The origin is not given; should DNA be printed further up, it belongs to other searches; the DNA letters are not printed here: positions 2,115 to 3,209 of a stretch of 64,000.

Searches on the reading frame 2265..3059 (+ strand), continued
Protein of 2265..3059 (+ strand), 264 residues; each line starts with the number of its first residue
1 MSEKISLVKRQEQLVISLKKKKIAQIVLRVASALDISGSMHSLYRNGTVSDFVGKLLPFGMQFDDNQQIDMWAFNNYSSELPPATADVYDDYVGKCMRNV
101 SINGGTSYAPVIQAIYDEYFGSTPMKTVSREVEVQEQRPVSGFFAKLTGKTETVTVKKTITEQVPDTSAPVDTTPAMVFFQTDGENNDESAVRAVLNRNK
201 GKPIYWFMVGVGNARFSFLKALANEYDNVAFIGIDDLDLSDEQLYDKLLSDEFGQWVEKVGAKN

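Call 46: fold_search(model_id=the predicted structure, library=pdb)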
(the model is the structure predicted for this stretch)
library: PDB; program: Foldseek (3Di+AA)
matches with E <= 10: 651; with E <= 0.001: 113
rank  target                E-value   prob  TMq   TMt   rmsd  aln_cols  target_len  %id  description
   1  6k83_A                5.8e-06  1.00  0.49  0.47   7.9       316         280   12  Structure of RGLG1 mutant-D207G (released 2020-06-24)
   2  7n1o                  7.9e-06  1.00  0.52  0.53  11.9       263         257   12  The von Willebrand factor A domain of human capillary morphogenesis gene II, flexibly fused to the 1TEL crystallization  (released 2021-06-09)
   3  8hmg_E                8.9e-06  1.00  0.57  0.53   6.7       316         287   12  The open state of RGLG2-VWA (released 2023-12-06)
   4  8hmg_C                1.1e-05  1.00  0.55  0.51   6.7       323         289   12  The open state of RGLG2-VWA (released 2023-12-06)
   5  8hmg_F                1.1e-05  1.00  0.55  0.51   6.7       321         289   12  The open state of RGLG2-VWA (released 2023-12-06)
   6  8hmg_B                1.1e-05  1.00  0.56  0.52   6.7       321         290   12  The open state of RGLG2-VWA (released 2023-12-06)
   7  6k88_B                1.1e-05  1.00  0.46  0.53   6.9       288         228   11  RGLG1 MIDAS binds calcium ion (released 2020-06-24)
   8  8ql1_A                1.5e-05  1.00  0.53  0.57  11.6       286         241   14  Crystal structure of the human MDN1-MIDAS/NLE1-UBL complex (released 2025-04-09)
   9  6k82                  1.9e-05  1.00  0.58  0.55   5.8       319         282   11  RGLG1 mutant-D338A E378A (released 2020-06-24)
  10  9doc                  3.0e-05  1.00  0.53  0.53  10.7       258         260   12  The von Willebrand factor A domain of human capillary morphogenesis gene II, flexibly fused to the 1TEL crystallization  (released 2024-11-06)
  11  6k85                  3.6e-05  1.00  0.55  0.52   5.1       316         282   11  The closed state of RGLG1 mutant-D338A (released 2020-06-24)
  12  8ft6                  3.8e-05  1.00  0.53  0.54   8.4       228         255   12  The von Willebrand factor A domain of human capillary morphogenesis gene II, flexibly fused to the 1TEL crystallization  (released 2023-03-22)
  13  6pyx_A                3.8e-05  1.00  0.41  0.62  13.1       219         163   16  Calcium Activated Chloride Channel Regulator 1 (CLCA1) VWA Domain (released 2020-01-29)
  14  6k87                  3.8e-05  1.00  0.53  0.50   5.3       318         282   11  The closed state of RGLG1 VWA domain with MIDAS is occupied by water (released 2020-06-24)
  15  5hj2_A                4.0e-05  1.00  0.40  0.52  12.5       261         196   17  Integrin alpha2beta1 I-domain (released 2017-04-12)
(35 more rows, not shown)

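Call 51: find_related_loci(query=A1, collection=viral_contigs, flank=10000)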
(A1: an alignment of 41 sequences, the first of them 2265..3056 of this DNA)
Query A1 (264 aa) in viral_contigs; peptide patterns used: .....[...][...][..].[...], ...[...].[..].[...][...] (x = any residue, [..] = any of these).
492 stretches matched a pattern; 174 encode a relative of the query (tblastn E <= 1e-3); the best 80 are kept; 80 distinct loci.
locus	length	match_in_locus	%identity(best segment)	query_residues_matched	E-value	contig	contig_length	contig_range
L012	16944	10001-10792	100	1-264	4e-179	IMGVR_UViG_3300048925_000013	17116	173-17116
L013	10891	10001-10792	83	1-264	3e-151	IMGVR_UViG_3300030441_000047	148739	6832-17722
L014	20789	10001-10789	73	1-263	2e-130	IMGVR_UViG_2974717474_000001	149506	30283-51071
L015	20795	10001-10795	71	1-263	1e-118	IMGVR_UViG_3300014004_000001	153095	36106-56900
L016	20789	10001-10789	73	1-263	5e-130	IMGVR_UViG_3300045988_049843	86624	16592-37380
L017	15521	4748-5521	60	1-264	9e-103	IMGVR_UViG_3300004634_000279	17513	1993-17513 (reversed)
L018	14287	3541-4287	59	4-258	1e-93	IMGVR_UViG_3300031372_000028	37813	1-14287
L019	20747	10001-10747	59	4-258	1e-93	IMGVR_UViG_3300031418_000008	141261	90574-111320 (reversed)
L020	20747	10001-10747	58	4-258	5e-93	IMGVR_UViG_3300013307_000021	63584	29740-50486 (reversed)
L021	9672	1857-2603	57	4-258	2e-88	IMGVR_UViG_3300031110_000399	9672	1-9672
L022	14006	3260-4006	57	4-258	2e-88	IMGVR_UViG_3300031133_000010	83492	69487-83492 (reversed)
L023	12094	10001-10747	57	4-258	2e-88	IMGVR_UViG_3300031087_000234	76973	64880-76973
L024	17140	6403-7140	47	1-260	2e-70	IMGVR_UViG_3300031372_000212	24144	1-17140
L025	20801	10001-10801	41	2-259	2e-52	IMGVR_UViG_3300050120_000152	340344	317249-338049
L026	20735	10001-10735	41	5-259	1e-50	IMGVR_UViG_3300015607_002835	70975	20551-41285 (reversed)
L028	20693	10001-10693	36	5-259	9e-44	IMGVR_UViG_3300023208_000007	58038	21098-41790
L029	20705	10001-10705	37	5-259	4e-42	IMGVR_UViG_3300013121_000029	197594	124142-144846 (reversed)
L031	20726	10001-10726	34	5-262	3e-38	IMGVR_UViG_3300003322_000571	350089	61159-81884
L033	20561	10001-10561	32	29-257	8e-33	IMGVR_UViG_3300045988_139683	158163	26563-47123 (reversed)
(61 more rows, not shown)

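Call 59: search_protein_families(library=pfam, proteins=[L009:5722-6393:+, L009:6422-7054:+, L010:9650-10669:+, L029:14328-15047:+, L029:15037-15861:+, L033:9758-10573:+], max_evalue=0.01)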
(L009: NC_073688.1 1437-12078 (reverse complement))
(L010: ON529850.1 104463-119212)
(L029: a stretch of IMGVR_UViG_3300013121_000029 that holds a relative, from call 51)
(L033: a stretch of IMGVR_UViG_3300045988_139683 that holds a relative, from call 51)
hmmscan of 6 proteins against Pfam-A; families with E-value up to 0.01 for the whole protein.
L009:5722-6393:+ (223 aa): 1 family
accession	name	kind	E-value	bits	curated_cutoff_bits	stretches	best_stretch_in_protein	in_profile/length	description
PF03741.22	TerC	-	1.6e-40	139.2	27.8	1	13-187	1-177/178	Integral membrane protein TerC family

L009:6422-7054:+ (210 aa): 1 family
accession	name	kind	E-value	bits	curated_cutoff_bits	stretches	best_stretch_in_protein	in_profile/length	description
PF02342.23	TerD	-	7.6e-30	104.2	25.3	1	13-203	1-181/187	TerD domain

L010:9650-10669:+ (339 aa): 0 families

L029:14328-15047:+ (239 aa): 3 families
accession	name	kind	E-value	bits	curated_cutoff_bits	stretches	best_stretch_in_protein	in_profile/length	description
PF00702.32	Hydrolase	-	2.2e-07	31.9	26.4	1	4-212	1-190/191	haloacid dehalogenase-like hydrolase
PF13419.12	HAD_2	-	0.0001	22.9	23.8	1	93-217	61-176/178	Haloacid dehalogenase-like hydrolase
PF13242.12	Hydrolase_like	-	0.00019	21.7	22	1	168-220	3-49/75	HAD-hyrolase-like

L029:15037-15861:+ (274 aa): 1 family
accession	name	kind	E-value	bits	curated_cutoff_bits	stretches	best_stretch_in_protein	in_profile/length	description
PF15610.12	PRTase_3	-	4.2e-45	154.6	28.7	1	10-265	7-264/264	PRTase ComF-like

L033:9758-10573:+ (271 aa): 4 families
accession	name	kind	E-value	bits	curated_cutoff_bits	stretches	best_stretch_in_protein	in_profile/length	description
PF10138.15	vWA-TerF-like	-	1.9e-59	201.6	29.4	1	80-270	1-193/200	vWA found in TerF C terminus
PF07002.22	Copine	-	9.5e-10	38.8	27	1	141-248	72-183/218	Copine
PF00092.34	VWA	-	5e-07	30.5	23.8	1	83-251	2-168/174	von Willebrand factor type A domain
PF13519.12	VWA_2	-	0.0014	19.6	27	0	84-192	2-107/107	von Willebrand factor type A domain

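Call 74: search_protein_families(library=pfam, proteins=[P0065, P0069, P0073], max_evalue=0.001)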
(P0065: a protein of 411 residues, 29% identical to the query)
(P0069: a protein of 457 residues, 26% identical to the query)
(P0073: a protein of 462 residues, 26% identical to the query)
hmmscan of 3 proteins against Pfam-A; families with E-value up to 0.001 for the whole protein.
P0065 (411 aa): 3 families
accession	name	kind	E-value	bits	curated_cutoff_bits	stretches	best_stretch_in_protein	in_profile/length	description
PF10138.15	vWA-TerF-like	-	4.5e-75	252.7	29.4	1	214-409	2-199/200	vWA found in TerF C terminus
PF02342.23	TerD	-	4.4e-26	91.9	25.3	1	1-165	3-187/187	TerD domain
PF07002.22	Copine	-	0.00028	20.9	27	1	318-404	112-209/218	Copine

P0069 (457 aa): 3 families
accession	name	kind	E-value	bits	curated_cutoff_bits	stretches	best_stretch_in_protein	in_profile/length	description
PF10138.15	vWA-TerF-like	-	1.1e-54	186.1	29.4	1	232-452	2-199/200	vWA found in TerF C terminus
PF02342.23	TerD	-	7.3e-29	101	25.3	1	27-167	35-187/187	TerD domain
PF13519.12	VWA_2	-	7.6e-06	27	27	1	234-348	1-106/107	von Willebrand factor type A domain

P0073 (462 aa): 2 families
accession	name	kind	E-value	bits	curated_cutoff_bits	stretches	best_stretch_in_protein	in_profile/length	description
PF02342.23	TerD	-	4.7e-61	206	25.3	1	2-184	1-187/187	TerD domain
PF10138.15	vWA-TerF-like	-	9.7e-55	186.3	29.4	1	251-461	2-200/200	vWA found in TerF C terminus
